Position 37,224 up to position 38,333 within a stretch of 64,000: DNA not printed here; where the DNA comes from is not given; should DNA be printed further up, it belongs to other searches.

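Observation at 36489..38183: Thg1-like 3'-5' nucleotidyltransferase next to a RecB/Cas4-type nuclease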

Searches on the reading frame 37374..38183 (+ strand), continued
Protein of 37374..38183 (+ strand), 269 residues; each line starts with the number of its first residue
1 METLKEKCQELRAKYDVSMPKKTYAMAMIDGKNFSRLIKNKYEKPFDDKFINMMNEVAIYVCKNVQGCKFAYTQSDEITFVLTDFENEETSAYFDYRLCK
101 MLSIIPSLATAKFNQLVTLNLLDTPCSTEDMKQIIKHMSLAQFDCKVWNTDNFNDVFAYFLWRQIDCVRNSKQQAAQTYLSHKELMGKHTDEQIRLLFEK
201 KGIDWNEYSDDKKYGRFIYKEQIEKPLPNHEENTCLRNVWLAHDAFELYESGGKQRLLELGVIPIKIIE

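Call 17: find_encoding_contigs(protein=P0088, flank=6000, max_places=2)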
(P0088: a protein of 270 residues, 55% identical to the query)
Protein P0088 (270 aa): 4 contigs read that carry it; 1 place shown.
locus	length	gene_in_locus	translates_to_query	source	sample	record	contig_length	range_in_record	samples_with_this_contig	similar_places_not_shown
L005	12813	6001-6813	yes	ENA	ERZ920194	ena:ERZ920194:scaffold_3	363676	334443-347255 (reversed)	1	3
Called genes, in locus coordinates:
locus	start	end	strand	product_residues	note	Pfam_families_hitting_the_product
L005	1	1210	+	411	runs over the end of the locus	PF01966:HD, PF13671:AAA_33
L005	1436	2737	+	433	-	PF01743:PolyA_pol, PF12627:PolyA_pol_RNAbd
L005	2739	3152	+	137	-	PF08302:tRNA_lig_CPD (weak)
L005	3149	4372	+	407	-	PF10127:RlaP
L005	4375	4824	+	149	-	-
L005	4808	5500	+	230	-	PF09414:RNA_ligase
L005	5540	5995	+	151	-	-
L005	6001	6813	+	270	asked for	PF04446:Thg1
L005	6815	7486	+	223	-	-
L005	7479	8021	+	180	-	-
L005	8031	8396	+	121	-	-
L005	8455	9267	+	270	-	PF00929:RNase_T, PF13482:RNase_H_2 (faint)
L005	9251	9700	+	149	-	-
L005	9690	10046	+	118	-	-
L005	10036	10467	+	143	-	-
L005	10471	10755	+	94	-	-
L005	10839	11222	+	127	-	-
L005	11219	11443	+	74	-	-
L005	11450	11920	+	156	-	PF26092:T4_Y16D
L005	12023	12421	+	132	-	-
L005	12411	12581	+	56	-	-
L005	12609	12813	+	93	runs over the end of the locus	-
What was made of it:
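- L005 (TLP 55% identical) has HD-kinase, CCA-adding enzyme, CPD, RlaP, RNA ligase and TLP in one co-directional cassette (call 17).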

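Call 18: find_encoding_contigs(protein=P0037, flank=8000, max_places=1)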
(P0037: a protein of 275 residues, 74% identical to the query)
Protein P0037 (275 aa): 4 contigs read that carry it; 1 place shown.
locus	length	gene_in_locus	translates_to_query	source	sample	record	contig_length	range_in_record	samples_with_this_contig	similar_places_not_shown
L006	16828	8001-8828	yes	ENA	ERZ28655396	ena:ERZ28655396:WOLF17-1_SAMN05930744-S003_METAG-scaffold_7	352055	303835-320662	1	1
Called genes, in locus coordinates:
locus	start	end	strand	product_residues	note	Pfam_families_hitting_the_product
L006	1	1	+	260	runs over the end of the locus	PF09568:RE_MjaI (weak)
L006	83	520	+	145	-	-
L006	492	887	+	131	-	-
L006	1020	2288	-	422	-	PF07603:Lcl_C (faint)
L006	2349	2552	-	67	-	-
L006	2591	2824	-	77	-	-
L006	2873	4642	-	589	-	-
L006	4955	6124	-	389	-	PF12323:HTH_OrfB_IS605, PF01385:OrfB_IS605, PF07282:Cas12f1-like_TNB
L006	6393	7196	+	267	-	-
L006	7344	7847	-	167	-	-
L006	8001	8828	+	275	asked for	PF04446:Thg1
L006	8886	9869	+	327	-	-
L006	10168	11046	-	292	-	-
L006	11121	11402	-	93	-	-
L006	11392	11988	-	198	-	PF01885:PTS_2-RNA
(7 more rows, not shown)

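Call 19: find_encoding_contigs(protein=P0067, flank=8000, max_places=1)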
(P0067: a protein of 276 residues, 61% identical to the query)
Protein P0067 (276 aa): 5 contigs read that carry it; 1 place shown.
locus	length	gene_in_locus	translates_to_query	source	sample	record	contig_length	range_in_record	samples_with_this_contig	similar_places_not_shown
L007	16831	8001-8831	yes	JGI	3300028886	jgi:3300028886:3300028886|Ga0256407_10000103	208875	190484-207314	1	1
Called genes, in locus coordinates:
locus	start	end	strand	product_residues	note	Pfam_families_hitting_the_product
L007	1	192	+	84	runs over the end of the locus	-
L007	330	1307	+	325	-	-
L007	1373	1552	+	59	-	-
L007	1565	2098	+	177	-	-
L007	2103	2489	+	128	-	-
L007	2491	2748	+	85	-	-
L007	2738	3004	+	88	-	-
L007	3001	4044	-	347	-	-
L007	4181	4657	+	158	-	-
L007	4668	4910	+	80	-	-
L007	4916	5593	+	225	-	PF00574:CLP_protease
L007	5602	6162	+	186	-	-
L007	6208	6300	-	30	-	-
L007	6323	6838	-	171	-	-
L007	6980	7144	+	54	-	-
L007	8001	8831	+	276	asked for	PF04446:Thg1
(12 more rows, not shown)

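Call 20: find_encoding_contigs(protein=P0094, flank=8000, max_places=1)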
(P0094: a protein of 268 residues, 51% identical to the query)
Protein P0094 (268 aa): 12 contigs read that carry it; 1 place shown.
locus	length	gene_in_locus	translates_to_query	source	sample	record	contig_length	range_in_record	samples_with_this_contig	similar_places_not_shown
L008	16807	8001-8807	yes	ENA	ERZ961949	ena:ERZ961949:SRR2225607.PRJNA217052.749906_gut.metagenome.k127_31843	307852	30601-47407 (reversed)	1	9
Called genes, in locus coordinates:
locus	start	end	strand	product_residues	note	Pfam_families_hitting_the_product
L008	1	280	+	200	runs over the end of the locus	PF14301:DUF4376 (weak)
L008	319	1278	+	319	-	PF07603:Lcl_C (weak)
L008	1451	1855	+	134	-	PF22296:bAvd (weak)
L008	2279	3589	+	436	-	PF00078:RVT_1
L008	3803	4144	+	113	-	-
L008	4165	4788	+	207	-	PF22337:Phage_fiber_rpt (weak)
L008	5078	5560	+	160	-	PF18143:HAD_SAK_2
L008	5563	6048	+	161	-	-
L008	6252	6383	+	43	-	-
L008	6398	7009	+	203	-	PF01467:CTP_transf_like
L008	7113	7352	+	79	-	-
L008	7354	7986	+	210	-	-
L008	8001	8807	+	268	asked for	PF04446:Thg1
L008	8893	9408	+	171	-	PF00436:SSB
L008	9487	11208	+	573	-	-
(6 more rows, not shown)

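Call 34: get_annotated_region(hit=H1, flank=10000)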
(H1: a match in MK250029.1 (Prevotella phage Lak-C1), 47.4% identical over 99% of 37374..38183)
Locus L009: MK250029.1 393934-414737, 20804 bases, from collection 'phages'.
description: MAG: Prevotella phage Lak-C1, complete genome.
organism: Prevotella phage Lak-C1 (NCBI taxid 2491292)
taxonomy: Viruses; Duplodnaviria; Heunggongvirae; Uroviricota; Caudoviricetes
host: Prevotella sp.; source: human feces; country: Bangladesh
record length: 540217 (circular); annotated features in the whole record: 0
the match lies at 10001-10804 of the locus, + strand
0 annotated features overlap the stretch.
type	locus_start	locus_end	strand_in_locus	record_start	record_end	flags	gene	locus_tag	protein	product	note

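Call 35: get_annotated_region(hit=H18, flank=6000)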
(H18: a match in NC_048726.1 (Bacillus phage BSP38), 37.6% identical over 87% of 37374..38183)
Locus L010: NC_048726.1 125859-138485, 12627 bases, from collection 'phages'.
description: Bacillus phage BSP38, complete genome.
organism: Bacillus phage BSP38 (NCBI taxid 2283013)
taxonomy: Viruses; Duplodnaviria; Heunggongvirae; Uroviricota; Caudoviricetes; Herelleviridae; Bastillevirinae; Jeonjuvirus; Jeonjuvirus BSP38
host: Bacillus subtilis KCCM 12052; source: -; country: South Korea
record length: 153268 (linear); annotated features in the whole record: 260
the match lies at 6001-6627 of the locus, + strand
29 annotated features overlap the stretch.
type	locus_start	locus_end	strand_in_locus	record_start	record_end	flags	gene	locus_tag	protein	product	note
CDS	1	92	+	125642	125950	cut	-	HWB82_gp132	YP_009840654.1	hypothetical protein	Length:309; Found at strand:positive; start codon:ATG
CDS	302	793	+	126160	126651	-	-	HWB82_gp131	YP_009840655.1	metallo-endopeptidase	Length:492; Found at strand:positive; start codon:ATG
CDS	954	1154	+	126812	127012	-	-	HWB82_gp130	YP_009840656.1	hypothetical protein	Length:201; Found at strand:positive; start codon:ATG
CDS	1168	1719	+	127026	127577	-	-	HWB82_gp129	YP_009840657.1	hypothetical protein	Length:552; Found at strand:positive; start codon:ATG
CDS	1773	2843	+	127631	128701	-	-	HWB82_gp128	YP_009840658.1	hypothetical protein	Length:1071; Found at strand:positive; start codon:ATG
CDS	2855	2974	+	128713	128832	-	-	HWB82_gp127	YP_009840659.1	hypothetical protein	Length:120; Found at strand:positive; start codon:ATG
CDS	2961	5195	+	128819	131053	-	-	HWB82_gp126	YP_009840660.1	FtsK/SpoIIIE-like protein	Length:2235; Found at strand:positive; start codon:ATG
CDS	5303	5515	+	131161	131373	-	-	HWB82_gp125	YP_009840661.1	hypothetical protein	Length:213; Found at strand:positive; start codon:ATG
CDS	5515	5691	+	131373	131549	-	-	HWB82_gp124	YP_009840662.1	hypothetical protein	Length:177; Found at strand:positive; start codon:ATG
CDS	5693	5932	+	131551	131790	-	-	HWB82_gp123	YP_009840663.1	hypothetical protein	Length:240; Found at strand:positive; start codon:ATG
CDS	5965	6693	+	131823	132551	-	-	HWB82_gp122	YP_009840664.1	tRNA-His guanylyltransferase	Length:729; Found at strand:positive; start codon:ATG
CDS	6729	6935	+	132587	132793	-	-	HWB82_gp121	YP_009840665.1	hypothetical protein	Length:207; Found at strand:positive; start codon:ATG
CDS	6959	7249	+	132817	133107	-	-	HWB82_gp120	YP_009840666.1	hypothetical protein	Length:291; Found at strand:positive; start codon:GTG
CDS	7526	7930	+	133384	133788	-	-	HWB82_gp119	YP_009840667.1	hypothetical protein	Length:405; Found at strand:positive; start codon:ATG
CDS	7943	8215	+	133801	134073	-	-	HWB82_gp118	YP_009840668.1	hypothetical protein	Length:273; Found at strand:positive; start codon:ATG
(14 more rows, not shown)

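Call 38: search_protein_families(library=pfam, proteins=[L009:5176-5892:+, L009:6431-7258:+, L009:7326-8204:+, L009:8274-9383:+, L009:11249-12427:+, L009:13375-14913:+, L009:15621-16664:+, L009:16714-17514:+, L009:12625-12987:+], max_evalue=0.001)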
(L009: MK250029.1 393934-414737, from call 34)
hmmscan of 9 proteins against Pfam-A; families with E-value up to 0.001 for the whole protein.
L009:5176-5892:+ (238 aa): 0 families

L009:6431-7258:+ (275 aa): 0 families

L009:7326-8204:+ (292 aa): 0 families

L009:8274-9383:+ (369 aa): 1 family
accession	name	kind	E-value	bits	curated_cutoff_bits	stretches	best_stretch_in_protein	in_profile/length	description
PF00575.29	S1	-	1.2e-14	54.8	22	1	271-337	4-71/74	S1 RNA binding domain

L009:11249-12427:+ (392 aa): 2 families
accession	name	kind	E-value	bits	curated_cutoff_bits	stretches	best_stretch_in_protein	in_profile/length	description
PF03796.21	DnaB_C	-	6.9e-19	68.7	27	1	65-292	3-218/255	DnaB-like helicase C terminal domain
PF06745.19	ATPase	-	7.1e-07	29.3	26.6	1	65-215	2-131/231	KaiC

L009:13375-14913:+ (512 aa): 1 family
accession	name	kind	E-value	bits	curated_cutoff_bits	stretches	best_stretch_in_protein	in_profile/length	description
PF09414.15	RNA_ligase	-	8e-07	29.8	27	1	239-472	3-170/171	RNA ligase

L009:15621-16664:+ (347 aa): 2 families
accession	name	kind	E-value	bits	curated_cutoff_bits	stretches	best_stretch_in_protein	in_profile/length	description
PF01595.25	CNNM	-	8e-34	117.3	28.4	1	8-182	3-181/181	Cyclin M transmembrane N-terminal domain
PF00571.33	CBS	-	2.3e-08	34.7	24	1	276-317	15-56/57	CBS domain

L009:16714-17514:+ (266 aa): 1 family
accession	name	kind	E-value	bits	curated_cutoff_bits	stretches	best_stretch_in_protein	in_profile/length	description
PF00149.33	Metallophos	-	1.4e-10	42.4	21.5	1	3-220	2-190/191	Calcineurin-like phosphoesterase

L009:12625-12987:+ (120 aa): 0 families
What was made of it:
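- Lak-C1 has an RNA ligase 2.5 kb downstream of the TLP gene (call 38). A DnaB-like helicase is adjacent in Lak-C1 (call 38).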

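Call 44: predict_structure(alignment_id=A2)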
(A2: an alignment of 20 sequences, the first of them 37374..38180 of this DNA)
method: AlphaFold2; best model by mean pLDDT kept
length: 269 residues; sequences in the alignment: 20
mean_pLDDT: 89.9   pTM: 0.87
mean pLDDT of the five models: 89.9, 89.4, 89.3, 88.8, 86.6
residues with pLDDT >= 90: 182; 70-90: 76; 50-70: 10; < 50: 1
segments of 3 or more residues with pLDDT < 50: none
pLDDT, mean of each block of 10 residues (from residue 1): 88 82 92 80 89 97 93 94 75 71 94 95 90 91 93 95 92 93 95 97 94 94 86 87 95 94 81
secondary structure, 60 per line:
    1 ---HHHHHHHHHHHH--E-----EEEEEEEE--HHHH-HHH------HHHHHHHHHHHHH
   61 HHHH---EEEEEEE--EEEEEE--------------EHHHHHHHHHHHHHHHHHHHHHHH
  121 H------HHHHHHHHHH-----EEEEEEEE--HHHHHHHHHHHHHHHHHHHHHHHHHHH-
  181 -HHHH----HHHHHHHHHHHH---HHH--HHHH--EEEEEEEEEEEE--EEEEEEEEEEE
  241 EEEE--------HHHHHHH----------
elements in order: H4-15 E24-31 H34-37 H48-64 E68-74 E77-82 H98-121 H128-137 E143-150 H153-179 H182-185 H190-201 H210-213 E216-227 E230-244 H253-259

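Call 47: fold_search(model_id=the predicted structure, library=pdb)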
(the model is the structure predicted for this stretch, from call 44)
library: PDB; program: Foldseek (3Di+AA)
matches with E <= 10: 572; with E <= 0.001: 32
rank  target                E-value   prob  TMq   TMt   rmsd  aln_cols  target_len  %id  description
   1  4kgm_A                5.2e-20  1.00  0.76  0.88   3.5       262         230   27  Bacterial tRNA(HIS) Guanylyltransferase (Thg1)-Like Protein in complex with ATP (released 2013-08-14)
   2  4kgm_C                5.2e-20  1.00  0.76  0.89   3.0       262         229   27  Bacterial tRNA(HIS) Guanylyltransferase (Thg1)-Like Protein in complex with ATP (released 2013-08-14)
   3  4kgm_B                6.7e-20  1.00  0.71  0.83   3.8       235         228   28  Bacterial tRNA(HIS) Guanylyltransferase (Thg1)-Like Protein in complex with ATP (released 2013-08-14)
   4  4kgm_D                2.6e-19  1.00  0.73  0.86   3.5       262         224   26  Bacterial tRNA(HIS) Guanylyltransferase (Thg1)-Like Protein in complex with ATP (released 2013-08-14)
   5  4kgk_B                1.9e-18  1.00  0.71  0.87   3.2       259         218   26  Bacterial tRNA(HIS) Guanylyltransferase (Thg1)-Like Protein in complex with GTP (released 2013-08-14)
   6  4kgk_C                2.1e-17  1.00  0.68  0.87   3.3       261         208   24  Bacterial tRNA(HIS) Guanylyltransferase (Thg1)-Like Protein in complex with GTP (released 2013-08-14)
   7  4kgk_D                2.2e-17  1.00  0.68  0.86   3.2       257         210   25  Bacterial tRNA(HIS) Guanylyltransferase (Thg1)-Like Protein in complex with GTP (released 2013-08-14)
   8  4kgk_A                4.9e-17  1.00  0.67  0.85   3.7       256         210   25  Bacterial tRNA(HIS) Guanylyltransferase (Thg1)-Like Protein in complex with GTP (released 2013-08-14)
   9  3wbz_E                9.5e-17  1.00  0.72  0.72   7.5       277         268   19  Crystal structure of C. albicans tRNA(His) guanylyltransferase (Thg1) with ATP (released 2013-12-18)
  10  3otc_A                9.5e-17  1.00  0.69  0.71   5.3       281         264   19  Crystal structure of human tRNAHis guanylyltransferase (Thg1)- Native II (released 2010-11-17)
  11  3otc_B                1.7e-16  1.00  0.68  0.70   6.2       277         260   19  Crystal structure of human tRNAHis guanylyltransferase (Thg1)- Native II (released 2010-11-17)
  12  7cv1_C                2.7e-16  1.00  0.76  0.82   3.1       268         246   19  Structure of human tRNAHis guanylyltransferase (Thg1) in the presence of human mitochondrial tRNAHis (released 2021-04-07)
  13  3wbz_D                4.6e-16  1.00  0.67  0.67   9.9       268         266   22  Crystal structure of C. albicans tRNA(His) guanylyltransferase (Thg1) with ATP (released 2013-12-18)
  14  3wc0_E                5.9e-16  1.00  0.70  0.77   5.0       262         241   21  Crystal structure of C. albicans tRNA(His) guanylyltransferase (Thg1) with GTP (released 2013-12-18)
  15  3wbz_C                6.3e-16  1.00  0.72  0.73   7.5       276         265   20  Crystal structure of C. albicans tRNA(His) guanylyltransferase (Thg1) with ATP (released 2013-12-18)
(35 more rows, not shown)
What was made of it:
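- On Thg1/TLP family (Pfam PF04446): The next non-family hit has E 0.015 (calls 44, 47).
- Closest known: Eukaryotic Thg1. Same: Same fold and two-metal active site (call 47).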

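Call 49: find_related_loci(query=A2, collection=viral_contigs, flank=10000)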
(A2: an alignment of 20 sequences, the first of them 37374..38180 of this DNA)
Query A2 (269 aa) in viral_contigs; peptide patterns used: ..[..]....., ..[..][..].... (x = any residue, [..] = any of these).
492 stretches matched a pattern; 486 encode a relative of the query (tblastn E <= 1e-3); the best 80 are kept; 80 distinct loci.
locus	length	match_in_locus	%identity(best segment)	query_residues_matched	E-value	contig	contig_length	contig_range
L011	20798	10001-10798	63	1-266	6e-122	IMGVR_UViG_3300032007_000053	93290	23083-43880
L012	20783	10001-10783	63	2-263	4e-108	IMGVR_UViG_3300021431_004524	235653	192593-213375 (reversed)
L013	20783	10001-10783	63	2-263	4e-108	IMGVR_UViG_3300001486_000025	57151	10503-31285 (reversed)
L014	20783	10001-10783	60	3-264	1e-103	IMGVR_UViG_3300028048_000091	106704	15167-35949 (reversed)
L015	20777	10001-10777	56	2-260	8e-95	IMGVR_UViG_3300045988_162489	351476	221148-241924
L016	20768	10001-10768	52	3-260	1e-90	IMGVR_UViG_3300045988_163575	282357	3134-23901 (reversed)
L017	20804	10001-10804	51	3-266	4e-88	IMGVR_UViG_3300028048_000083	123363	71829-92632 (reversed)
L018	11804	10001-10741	54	1-248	2e-86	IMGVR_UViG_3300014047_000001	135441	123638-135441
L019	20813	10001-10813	51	2-265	3e-86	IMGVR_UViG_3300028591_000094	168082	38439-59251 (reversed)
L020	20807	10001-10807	50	1-265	1e-85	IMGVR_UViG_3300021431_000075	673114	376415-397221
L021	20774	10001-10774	51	4-264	9e-85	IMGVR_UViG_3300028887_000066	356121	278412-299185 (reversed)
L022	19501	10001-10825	50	1-260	2e-83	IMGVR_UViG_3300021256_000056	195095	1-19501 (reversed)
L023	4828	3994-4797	48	1-266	7e-82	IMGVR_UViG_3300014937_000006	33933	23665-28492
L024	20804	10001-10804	47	1-266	4e-80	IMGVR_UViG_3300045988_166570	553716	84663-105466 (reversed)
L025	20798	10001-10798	50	2-259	2e-79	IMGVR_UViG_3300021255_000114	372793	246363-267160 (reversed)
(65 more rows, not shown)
